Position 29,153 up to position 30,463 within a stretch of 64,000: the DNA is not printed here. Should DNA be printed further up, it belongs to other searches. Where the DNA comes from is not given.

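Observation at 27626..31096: Compact glutamyl-ligase cluster: CofE-like gamma-ligase, RimK/CofF-like alpha-ligase and 5-formyl-THF cyclo-ligase, flanked by small membrane proteins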

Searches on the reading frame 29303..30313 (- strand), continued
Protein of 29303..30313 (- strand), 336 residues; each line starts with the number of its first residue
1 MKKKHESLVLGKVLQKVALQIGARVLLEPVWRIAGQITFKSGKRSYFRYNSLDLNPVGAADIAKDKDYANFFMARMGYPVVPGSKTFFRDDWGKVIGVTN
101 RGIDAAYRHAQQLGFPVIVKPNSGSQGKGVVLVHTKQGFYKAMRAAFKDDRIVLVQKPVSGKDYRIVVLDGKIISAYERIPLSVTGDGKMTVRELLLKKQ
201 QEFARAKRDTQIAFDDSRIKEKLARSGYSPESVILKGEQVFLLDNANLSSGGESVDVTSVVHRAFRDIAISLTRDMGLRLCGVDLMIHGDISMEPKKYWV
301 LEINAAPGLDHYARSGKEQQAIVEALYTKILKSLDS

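Call 69: find_encoding_contigs(protein=P0270, flank=4000, max_places=3)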
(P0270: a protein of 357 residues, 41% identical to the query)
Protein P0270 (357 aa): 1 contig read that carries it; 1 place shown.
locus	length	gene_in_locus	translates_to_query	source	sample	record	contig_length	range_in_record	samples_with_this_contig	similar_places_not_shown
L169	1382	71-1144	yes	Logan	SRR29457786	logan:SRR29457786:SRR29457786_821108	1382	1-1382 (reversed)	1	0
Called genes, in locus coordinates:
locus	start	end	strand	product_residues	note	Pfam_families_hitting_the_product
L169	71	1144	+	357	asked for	PF02955:GSH-S_ATP (faint), PF08443:RimK (weak)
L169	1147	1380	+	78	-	?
